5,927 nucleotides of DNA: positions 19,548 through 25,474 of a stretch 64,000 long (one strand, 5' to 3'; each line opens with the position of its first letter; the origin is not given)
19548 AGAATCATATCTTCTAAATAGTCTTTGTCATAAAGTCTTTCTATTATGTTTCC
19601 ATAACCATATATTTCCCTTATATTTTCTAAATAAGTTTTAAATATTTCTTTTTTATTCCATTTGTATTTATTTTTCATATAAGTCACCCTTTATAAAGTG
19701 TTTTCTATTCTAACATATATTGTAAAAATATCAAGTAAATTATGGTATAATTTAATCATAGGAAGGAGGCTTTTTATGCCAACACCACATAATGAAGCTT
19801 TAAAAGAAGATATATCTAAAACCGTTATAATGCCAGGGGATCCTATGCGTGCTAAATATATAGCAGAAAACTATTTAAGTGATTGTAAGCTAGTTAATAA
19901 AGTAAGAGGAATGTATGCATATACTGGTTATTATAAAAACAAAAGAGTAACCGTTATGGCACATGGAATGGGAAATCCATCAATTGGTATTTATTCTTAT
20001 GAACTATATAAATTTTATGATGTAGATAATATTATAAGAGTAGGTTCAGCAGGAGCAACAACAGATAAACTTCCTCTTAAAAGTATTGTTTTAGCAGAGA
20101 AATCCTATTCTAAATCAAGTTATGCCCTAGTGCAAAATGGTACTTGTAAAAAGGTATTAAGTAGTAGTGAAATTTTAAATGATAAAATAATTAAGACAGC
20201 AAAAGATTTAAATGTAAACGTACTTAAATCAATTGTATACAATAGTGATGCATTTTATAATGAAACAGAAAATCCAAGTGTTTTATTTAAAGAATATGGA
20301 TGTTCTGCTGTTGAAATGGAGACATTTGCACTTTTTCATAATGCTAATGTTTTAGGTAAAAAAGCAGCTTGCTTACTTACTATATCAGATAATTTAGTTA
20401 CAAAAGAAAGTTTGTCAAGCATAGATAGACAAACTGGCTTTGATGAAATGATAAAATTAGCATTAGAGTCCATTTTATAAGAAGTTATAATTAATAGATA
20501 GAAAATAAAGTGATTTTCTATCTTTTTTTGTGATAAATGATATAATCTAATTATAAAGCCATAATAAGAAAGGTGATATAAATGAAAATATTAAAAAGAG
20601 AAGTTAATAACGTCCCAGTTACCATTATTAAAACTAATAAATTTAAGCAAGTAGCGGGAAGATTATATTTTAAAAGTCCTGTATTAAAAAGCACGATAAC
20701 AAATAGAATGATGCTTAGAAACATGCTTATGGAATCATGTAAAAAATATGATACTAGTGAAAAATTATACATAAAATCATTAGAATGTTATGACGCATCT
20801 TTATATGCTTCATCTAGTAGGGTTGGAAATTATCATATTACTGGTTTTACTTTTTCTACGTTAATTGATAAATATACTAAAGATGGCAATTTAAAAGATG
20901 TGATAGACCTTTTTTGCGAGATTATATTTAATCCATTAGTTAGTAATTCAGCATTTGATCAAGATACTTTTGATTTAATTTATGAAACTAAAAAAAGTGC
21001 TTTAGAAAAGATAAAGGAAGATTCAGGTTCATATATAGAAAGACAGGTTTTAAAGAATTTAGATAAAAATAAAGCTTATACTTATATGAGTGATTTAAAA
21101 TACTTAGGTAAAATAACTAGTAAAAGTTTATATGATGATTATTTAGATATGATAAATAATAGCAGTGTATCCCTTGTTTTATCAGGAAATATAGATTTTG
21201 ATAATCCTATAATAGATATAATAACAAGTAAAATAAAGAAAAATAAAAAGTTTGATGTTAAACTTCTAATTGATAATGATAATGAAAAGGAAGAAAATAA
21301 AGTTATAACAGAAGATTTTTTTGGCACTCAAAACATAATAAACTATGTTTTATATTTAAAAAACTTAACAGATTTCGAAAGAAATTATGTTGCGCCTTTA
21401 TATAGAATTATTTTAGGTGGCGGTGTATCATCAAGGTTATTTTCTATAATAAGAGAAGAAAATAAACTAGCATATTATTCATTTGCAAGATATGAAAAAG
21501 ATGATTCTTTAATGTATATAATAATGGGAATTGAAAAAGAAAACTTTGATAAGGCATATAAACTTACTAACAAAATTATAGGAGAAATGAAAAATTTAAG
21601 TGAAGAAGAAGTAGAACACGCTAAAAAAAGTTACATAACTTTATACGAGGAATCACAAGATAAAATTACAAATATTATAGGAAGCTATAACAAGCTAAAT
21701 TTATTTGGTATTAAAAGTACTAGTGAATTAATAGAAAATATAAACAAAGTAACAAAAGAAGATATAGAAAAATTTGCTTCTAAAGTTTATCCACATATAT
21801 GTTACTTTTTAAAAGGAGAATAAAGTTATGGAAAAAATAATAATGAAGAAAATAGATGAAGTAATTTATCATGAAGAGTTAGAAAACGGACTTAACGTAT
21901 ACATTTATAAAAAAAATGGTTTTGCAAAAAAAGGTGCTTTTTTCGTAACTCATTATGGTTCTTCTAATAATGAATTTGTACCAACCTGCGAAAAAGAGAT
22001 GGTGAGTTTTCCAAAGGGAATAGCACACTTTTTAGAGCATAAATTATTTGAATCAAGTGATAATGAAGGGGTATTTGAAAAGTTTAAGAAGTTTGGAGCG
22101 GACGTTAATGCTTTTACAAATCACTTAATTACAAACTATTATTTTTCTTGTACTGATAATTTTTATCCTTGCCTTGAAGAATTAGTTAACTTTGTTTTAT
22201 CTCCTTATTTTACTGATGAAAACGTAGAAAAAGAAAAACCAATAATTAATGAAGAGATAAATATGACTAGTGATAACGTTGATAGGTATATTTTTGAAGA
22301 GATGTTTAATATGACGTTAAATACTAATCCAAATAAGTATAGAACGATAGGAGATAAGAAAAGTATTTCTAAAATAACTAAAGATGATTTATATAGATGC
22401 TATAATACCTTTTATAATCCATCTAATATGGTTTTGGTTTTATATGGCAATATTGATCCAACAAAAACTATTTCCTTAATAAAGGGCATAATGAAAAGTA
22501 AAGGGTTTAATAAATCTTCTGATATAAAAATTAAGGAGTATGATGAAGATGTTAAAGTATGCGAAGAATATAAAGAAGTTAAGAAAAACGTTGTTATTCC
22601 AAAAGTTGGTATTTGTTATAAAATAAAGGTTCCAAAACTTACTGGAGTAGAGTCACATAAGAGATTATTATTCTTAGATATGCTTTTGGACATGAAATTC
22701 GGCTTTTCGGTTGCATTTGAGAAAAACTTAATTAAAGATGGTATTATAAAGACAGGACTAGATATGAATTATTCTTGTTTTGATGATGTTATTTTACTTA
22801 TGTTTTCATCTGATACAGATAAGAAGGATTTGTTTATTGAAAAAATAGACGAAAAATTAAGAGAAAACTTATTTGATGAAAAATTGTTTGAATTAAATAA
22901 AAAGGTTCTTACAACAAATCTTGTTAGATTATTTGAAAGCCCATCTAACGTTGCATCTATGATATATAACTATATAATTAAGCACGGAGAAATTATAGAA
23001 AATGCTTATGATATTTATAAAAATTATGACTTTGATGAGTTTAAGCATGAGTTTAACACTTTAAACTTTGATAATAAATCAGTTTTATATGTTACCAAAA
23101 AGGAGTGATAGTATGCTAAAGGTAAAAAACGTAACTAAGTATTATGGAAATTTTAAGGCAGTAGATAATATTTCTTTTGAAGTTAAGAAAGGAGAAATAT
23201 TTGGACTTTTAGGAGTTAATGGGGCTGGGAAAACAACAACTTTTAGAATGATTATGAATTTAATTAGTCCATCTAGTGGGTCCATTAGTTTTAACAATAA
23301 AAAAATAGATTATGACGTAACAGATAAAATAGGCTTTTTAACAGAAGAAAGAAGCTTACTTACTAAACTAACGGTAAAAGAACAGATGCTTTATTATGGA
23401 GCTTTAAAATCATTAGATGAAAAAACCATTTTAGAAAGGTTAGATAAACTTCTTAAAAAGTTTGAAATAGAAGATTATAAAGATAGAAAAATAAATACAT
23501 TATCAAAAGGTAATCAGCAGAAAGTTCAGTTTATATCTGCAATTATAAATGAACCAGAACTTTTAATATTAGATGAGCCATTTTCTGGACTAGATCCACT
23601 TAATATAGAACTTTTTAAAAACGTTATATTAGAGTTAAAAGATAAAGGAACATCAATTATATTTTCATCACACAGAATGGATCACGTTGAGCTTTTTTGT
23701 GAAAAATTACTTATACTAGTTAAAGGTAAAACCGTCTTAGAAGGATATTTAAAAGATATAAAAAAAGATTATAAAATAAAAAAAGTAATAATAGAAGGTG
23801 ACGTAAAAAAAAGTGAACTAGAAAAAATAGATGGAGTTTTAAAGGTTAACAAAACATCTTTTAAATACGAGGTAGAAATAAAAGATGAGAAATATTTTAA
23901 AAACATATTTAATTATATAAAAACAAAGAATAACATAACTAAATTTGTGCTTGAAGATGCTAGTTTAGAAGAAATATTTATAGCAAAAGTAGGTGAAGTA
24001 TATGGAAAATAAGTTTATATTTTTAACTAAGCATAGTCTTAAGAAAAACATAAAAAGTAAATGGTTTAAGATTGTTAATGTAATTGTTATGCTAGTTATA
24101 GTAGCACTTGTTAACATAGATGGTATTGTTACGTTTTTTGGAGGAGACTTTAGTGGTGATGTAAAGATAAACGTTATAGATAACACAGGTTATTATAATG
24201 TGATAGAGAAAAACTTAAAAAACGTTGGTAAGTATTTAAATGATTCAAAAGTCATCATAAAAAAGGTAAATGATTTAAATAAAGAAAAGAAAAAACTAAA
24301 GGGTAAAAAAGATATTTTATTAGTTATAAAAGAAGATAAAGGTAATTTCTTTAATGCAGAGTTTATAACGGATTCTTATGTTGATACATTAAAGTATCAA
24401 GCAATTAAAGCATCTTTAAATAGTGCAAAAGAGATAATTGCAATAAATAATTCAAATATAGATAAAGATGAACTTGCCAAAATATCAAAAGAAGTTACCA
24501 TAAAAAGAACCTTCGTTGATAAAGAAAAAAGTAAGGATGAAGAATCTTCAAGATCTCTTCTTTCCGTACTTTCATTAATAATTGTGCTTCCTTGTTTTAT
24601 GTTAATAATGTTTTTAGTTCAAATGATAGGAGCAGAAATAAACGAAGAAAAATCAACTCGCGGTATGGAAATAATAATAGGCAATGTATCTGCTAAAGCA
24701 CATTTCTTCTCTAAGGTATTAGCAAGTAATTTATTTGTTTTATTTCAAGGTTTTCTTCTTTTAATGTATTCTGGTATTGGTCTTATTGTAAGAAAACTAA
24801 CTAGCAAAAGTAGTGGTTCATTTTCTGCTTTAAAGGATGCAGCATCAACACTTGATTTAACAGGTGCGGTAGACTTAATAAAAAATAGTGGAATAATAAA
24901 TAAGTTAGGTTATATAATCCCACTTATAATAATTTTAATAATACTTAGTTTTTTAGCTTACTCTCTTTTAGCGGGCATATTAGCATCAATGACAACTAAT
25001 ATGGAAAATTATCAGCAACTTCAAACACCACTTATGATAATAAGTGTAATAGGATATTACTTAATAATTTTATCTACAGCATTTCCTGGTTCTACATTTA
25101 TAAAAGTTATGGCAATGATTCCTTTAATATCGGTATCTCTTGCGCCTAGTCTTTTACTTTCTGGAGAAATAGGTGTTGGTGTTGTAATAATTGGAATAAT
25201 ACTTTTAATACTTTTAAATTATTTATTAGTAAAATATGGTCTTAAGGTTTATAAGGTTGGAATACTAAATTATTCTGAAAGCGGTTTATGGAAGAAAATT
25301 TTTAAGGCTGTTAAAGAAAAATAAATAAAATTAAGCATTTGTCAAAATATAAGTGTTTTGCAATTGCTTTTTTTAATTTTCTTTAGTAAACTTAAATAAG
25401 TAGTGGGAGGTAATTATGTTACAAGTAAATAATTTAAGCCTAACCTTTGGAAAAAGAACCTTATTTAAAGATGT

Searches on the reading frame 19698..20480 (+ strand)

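Call 29: search_protein_families(library=pfam, proteins=[window:19698-20480:+], max_evalue=0.00001)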
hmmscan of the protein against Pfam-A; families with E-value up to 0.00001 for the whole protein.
window:19698-20480:+ (260 aa): 1 family
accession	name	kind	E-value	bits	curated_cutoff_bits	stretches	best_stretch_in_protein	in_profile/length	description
PF01048.26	PNP_UDP_1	-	3.8e-32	112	25.1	1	42-235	2-202/233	Phosphorylase superfamily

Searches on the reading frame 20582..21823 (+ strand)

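Call 29: search_protein_families(library=pfam, proteins=[window:20582-21823:+], max_evalue=0.00001)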
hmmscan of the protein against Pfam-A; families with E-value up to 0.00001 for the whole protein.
window:20582-21823:+ (413 aa): 1 family
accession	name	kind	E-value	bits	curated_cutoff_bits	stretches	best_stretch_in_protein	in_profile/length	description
PF05193.26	Peptidase_M16_C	-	3.1e-16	60.2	23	1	177-350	1-180/181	Peptidase M16 inactive domain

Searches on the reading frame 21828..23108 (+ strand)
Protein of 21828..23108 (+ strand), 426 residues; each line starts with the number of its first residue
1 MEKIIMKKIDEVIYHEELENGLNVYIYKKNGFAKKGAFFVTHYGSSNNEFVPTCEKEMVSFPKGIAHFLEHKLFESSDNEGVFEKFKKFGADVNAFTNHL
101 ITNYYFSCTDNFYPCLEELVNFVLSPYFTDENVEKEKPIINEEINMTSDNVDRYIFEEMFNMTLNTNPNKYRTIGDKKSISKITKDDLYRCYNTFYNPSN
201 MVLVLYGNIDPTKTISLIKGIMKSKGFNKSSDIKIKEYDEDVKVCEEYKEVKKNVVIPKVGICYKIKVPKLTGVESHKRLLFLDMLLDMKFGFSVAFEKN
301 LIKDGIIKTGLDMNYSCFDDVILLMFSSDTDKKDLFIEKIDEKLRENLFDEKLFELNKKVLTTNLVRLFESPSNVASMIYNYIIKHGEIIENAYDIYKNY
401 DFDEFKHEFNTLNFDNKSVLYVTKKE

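Call 29: search_protein_families(library=pfam, proteins=[window:21828-23108:+], max_evalue=0.00001)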
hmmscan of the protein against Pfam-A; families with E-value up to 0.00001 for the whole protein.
window:21828-23108:+ (426 aa): 2 families
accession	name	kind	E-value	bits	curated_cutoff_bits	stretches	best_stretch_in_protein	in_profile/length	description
PF00675.25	Peptidase_M16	-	1.5e-16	61.1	22.3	1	63-175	31-147/149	Insulinase (Peptidase family M16)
PF05193.26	Peptidase_M16_C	-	1.2e-14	55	23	1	182-287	1-104/181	Peptidase M16 inactive domain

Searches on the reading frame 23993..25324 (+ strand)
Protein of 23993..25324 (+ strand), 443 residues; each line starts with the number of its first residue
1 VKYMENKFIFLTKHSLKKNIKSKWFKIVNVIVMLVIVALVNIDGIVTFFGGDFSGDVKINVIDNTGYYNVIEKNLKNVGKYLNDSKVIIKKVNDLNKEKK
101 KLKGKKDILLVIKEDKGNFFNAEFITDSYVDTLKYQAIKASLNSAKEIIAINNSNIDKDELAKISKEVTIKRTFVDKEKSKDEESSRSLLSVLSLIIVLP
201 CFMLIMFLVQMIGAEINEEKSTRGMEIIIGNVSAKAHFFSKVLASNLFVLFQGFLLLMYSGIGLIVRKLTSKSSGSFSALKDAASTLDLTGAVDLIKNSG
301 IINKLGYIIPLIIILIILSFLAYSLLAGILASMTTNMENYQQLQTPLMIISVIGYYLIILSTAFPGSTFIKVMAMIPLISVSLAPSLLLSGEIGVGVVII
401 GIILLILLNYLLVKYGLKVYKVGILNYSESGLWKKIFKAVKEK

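Call 29: search_protein_families(library=pfam, proteins=[window:23993-25324:+], max_evalue=0.00001)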
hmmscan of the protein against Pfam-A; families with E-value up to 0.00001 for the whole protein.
window:23993-25324:+ (443 aa): 1 family
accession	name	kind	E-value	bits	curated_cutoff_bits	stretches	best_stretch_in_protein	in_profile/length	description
PF12698.13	ABC2_membrane_3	-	2.3e-25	89.9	31.6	1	31-407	4-343/347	ABC-2 family transporter protein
